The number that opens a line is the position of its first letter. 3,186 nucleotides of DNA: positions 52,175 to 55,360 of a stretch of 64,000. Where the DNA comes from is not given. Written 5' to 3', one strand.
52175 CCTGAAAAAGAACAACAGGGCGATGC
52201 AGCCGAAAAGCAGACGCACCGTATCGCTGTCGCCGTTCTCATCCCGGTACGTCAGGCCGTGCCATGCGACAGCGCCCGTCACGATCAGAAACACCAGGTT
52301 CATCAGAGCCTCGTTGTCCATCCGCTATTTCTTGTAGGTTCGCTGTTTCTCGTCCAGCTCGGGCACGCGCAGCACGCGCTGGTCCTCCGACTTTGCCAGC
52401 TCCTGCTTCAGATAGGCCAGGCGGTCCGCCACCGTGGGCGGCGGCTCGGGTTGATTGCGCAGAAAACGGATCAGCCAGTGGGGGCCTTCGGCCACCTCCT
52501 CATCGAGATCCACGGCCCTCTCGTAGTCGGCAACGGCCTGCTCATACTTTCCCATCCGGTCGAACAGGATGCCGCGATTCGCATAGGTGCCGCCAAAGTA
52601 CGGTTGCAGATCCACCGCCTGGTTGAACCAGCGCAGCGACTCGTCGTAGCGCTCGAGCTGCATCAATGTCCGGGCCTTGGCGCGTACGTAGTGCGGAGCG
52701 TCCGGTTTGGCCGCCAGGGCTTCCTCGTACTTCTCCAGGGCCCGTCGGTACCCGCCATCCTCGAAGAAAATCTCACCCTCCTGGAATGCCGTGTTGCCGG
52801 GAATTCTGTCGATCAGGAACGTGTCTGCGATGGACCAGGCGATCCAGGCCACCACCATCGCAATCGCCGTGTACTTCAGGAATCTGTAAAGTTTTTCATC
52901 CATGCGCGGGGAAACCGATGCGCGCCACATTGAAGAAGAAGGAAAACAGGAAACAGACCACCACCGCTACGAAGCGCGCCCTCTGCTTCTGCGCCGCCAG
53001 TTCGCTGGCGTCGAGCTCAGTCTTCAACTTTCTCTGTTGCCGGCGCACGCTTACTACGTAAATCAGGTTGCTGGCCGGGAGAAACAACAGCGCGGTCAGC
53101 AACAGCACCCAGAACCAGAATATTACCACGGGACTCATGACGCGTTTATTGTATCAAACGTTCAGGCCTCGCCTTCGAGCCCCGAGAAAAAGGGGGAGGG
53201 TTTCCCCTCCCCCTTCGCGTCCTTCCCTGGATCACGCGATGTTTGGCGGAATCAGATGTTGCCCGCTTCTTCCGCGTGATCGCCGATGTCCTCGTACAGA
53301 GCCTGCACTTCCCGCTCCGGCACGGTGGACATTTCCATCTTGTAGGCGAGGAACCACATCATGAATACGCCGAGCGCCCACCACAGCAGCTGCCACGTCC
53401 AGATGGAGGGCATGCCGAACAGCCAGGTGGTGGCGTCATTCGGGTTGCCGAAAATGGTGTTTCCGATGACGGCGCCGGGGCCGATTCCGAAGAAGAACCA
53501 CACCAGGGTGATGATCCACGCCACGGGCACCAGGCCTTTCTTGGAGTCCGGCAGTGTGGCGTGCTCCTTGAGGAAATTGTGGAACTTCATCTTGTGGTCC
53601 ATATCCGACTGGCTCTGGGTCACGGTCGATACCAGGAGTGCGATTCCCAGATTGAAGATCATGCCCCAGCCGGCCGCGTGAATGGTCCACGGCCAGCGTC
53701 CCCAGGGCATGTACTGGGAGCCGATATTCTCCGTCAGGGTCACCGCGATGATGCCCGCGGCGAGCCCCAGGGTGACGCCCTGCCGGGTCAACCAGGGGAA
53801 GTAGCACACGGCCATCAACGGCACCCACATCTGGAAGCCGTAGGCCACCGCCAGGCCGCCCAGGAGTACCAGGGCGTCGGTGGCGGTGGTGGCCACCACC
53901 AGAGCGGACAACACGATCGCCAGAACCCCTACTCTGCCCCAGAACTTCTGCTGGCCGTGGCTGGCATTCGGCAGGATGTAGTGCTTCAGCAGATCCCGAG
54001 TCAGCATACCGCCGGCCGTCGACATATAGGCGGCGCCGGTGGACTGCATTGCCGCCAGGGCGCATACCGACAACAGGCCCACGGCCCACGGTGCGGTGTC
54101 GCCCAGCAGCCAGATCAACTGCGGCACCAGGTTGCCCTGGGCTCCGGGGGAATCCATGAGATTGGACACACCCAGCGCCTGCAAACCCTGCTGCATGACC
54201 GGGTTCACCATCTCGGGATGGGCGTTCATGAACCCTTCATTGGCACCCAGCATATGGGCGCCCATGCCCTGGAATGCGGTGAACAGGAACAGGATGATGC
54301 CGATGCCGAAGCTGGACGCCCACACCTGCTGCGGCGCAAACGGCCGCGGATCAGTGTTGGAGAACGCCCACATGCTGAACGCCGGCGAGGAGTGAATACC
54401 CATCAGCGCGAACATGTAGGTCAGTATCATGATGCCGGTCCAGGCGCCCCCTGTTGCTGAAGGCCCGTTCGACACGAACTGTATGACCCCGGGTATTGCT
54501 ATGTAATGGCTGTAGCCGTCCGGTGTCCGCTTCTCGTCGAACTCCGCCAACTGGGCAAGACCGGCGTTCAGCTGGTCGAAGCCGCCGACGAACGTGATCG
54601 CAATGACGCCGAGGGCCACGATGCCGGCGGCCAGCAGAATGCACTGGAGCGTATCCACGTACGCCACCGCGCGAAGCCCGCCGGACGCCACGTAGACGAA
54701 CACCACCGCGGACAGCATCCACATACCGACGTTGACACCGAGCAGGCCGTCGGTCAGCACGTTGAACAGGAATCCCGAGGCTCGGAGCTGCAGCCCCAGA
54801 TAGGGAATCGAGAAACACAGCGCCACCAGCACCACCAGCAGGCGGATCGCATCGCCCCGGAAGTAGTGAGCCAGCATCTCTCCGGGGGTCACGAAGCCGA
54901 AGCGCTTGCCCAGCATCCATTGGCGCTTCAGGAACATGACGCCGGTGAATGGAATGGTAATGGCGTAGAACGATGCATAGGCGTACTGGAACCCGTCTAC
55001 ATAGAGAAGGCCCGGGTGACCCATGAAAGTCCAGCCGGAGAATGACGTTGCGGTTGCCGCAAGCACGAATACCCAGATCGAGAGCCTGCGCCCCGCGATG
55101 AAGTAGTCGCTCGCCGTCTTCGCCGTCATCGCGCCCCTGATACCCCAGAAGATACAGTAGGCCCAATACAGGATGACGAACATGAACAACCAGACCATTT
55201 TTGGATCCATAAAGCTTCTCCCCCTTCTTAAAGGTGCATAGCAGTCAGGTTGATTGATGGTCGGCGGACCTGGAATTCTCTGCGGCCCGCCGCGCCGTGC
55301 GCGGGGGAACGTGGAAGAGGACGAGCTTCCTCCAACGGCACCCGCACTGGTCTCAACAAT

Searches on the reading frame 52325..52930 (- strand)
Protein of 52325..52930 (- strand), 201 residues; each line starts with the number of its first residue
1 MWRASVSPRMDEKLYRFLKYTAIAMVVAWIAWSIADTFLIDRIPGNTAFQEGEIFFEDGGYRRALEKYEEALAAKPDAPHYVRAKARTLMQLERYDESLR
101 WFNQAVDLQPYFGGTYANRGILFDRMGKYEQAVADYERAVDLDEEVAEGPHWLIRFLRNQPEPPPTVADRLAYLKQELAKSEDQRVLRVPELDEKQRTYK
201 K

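Call 3: search_protein_families(library=pfam, proteins=[window:52325-52930:-])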
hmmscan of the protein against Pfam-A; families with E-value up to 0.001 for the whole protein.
window:52325-52930:- (201 aa): 16 families
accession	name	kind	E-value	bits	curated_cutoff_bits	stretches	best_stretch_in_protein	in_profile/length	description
PF07719.23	TPR_2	-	5.7e-16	57.7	27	2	116-144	4-32/34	Tetratricopeptide repeat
PF00515.34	TPR_1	-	1.1e-15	57.1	27.8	1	115-144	3-32/34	Tetratricopeptide repeat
PF13414.12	TPR_11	-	1.3e-14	54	26.8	1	126-147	7-28/42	TPR repeat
PF13432.12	TPR_16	-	3.4e-14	53.4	32.7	1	50-111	2-63/65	Tetratricopeptide repeat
PF13424.12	TPR_12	-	1.3e-12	48.1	30.1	1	85-145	9-77/77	Tetratricopeptide repeat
PF13181.12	TPR_8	-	1.7e-12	46.9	25.7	1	115-145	3-33/34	Tetratricopeptide repeat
PF14559.12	TPR_19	-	3e-08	34.3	25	1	56-107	2-53/68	Tetratricopeptide repeat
PF13371.12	TPR_9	-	6.1e-08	33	35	1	60-110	10-60/73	Tetratricopeptide repeat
PF13374.12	TPR_10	-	1.2e-06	28.8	27.5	0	115-142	4-31/42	Tetratricopeptide repeat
PF13176.12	TPR_7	-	1.2e-06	28.5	27.9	0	120-145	6-33/36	Tetratricopeptide repeat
PF13428.12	TPR_14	-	1.2e-05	25.9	23.5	0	82-113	4-35/44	Tetratricopeptide repeat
PF24575.1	TPR_Slam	-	3.3e-05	24.7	35.2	0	48-97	50-99/104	Surface lipoprotein assembly modifier, N-terminal TPR repeats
PF13431.12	TPR_17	-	7.4e-05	23.2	24.4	0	102-133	2-33/34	Tetratricopeptide repeat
PF10516.15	SHNi-TPR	-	0.00034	20.5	21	0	128-146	16-34/38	SHNi-TPR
PF12895.13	ANAPC3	-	0.00062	20.4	27.2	0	47-100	25-77/82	Anaphase-promoting complex, cyclosome, subunit 3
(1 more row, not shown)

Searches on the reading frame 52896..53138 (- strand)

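Call 44: search_protein_families(library=pfam, proteins=[window:52896-53138:-], max_evalue=0.01)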
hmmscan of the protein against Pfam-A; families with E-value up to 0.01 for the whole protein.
window:52896-53138:- (80 aa): 3 families
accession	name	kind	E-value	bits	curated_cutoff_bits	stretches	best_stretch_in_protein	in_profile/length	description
PF04403.18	PqiA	-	0.00089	19.6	23.8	1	9-65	4-60/156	Paraquat-inducible protein A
PF11683.13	DUF3278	-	0.0049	17.4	26.6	1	11-68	67-124/130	Protein of unknown function (DUF3278)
PF24456.1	RHD_RETREG1-3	-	0.0072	16.3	27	1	5-53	31-79/184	RETREG1-3/ARL6IP-like, N-terminal reticulon-homology domain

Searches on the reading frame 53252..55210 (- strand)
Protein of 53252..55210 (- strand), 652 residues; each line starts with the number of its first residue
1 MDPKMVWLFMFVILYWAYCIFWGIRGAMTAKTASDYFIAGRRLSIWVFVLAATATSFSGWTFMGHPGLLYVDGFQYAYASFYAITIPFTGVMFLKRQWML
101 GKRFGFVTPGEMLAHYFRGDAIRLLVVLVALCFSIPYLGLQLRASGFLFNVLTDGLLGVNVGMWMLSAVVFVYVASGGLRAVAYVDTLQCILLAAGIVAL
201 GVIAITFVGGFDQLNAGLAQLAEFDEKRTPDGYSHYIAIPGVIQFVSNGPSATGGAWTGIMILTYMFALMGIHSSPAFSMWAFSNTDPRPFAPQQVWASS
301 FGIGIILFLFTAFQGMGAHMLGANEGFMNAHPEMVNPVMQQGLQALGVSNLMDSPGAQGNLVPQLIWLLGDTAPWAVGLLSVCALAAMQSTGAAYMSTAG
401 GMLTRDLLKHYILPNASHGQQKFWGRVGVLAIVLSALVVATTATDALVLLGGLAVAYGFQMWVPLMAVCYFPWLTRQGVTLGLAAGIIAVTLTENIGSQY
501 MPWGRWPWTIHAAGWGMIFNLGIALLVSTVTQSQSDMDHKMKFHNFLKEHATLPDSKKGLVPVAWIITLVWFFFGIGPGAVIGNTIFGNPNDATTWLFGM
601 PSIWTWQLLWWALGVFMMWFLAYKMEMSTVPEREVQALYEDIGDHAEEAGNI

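Call 3: search_protein_families(library=pfam, proteins=[window:53252-55210:-])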
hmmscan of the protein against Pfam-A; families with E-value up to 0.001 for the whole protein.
window:53252-55210:- (652 aa): 1 family
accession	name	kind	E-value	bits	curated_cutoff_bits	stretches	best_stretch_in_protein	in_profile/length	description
PF00474.23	SSF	-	4.2e-26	92.2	22.8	1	36-485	1-405/406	Sodium:solute symporter family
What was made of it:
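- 53252..55210 (-): Regulated gene: a 652-aa SSF/SLC5 sodium:solute symporter of an uncharacterised subfamily. It is followed by conserved 80-aa, TPR and 59-aa ORFs, with acs further downstream. Pfam SSF hit at E = 4e-26 (call 3).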

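Call 10: search_protein_families(library=ncbifam, proteins=[window:53252-55210:-], max_evalue=0.00001)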
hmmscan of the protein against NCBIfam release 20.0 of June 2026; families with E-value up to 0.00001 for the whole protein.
window:53252-55210:- (652 aa): 8 families
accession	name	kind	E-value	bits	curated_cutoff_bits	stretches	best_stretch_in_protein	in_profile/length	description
TIGR00813.1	sss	superfamily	7.5e-31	107.6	184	1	36-486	1-411/411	sodium/solute symporter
TIGR02121.1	Na_Pro_sym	equivalog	9.6e-22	77.3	515.5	2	8-216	3-213/488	sodium/proline symporter PutP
TIGR03648.1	Na_symport_lg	subfamily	2.1e-18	66.1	320.75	2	12-208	3-195/547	VC_2705 family sodium/solute symporter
NF046076.1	monocarbox_MctP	equivalog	6.3e-17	61.4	625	2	23-220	21-218/481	monocarboxylate uptake permease MctP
NF011948.0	PRK15419.1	equivalog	6.3e-15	55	955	1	12-213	11-214/502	sodium/proline symporter PutP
TIGR02119.1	panF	equivalog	7.2e-14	51.7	328.05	1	8-221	7-219/471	sodium/pantothenate symporter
NF007790.0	PRK10484.1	equivalog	1.6e-13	50.3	401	1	8-225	8-228/527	solute:sodium symporter family transporter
NF058657.1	MncbAcdTpMctC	equivalog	4.3e-09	35.4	670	1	10-490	11-449/527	monocarboxylic acid transporter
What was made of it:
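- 53252..55210 (-): It falls below every NCBIfam equivalog cutoff (call 10).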

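Call 46: find_related_loci(query=window:53252-55210:-, collection=metagenome_contigs, flank=2500)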
Query window:53252-55210:- (652 aa) in metagenome_contigs; peptide patterns used: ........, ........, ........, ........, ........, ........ (x = any residue, [..] = any of these).
247 stretches matched a pattern; 235 encode a relative of the query (tblastn E <= 1e-3); the best 80 are kept; 80 distinct loci.
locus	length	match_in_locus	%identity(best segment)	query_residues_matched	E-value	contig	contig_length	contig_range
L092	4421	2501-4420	82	1-641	0e+0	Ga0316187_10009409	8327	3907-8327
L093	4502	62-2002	80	1-648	0e+0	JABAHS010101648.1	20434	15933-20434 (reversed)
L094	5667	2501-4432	79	1-644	0e+0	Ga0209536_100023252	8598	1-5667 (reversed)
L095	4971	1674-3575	81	15-652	0e+0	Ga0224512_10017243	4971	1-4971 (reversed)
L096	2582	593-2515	80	1-644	0e+0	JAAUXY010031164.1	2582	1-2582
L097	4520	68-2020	79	1-652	0e+0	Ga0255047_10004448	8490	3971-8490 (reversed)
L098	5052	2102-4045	79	1-652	0e+0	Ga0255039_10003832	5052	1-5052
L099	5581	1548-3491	78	1-652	0e+0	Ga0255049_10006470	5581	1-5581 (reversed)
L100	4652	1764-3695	79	1-644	0e+0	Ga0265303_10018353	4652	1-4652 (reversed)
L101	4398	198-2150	80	1-652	0e+0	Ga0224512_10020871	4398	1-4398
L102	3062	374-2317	80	1-651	0e+0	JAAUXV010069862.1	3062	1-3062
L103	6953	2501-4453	80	1-652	0e+0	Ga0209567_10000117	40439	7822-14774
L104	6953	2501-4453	80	1-652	0e+0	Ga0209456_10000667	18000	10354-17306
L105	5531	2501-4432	79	1-644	0e+0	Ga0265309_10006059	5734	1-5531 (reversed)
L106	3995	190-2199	77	1-644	0e+0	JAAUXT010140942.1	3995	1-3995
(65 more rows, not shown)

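Call 73: search_solved_structures(query=window:53252-55210:-, max_evalue=0.001)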
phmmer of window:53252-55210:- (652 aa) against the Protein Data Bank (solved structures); distinct sequences matched with E-value up to 0.001: 4.
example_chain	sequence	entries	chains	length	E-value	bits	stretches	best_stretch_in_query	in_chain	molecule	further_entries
2xq2_A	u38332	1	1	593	3.7e-08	35.4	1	21-439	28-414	SODIUM/GLUCOSE COTRANSPORTER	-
7wmv_A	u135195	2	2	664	3.6e-05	25.5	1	12-213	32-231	Sodium/glucose cotransporter 1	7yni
5nv9_A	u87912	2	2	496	0.00022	22.9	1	14-224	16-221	Putative sodium:solute symporter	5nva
3dh4_A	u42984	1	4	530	0.00054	21.6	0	38-463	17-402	Sodium/glucose cotransporter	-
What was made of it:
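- Tried and rejected: Family and structure searches give only superfamily-level matches (calls 10, 73).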
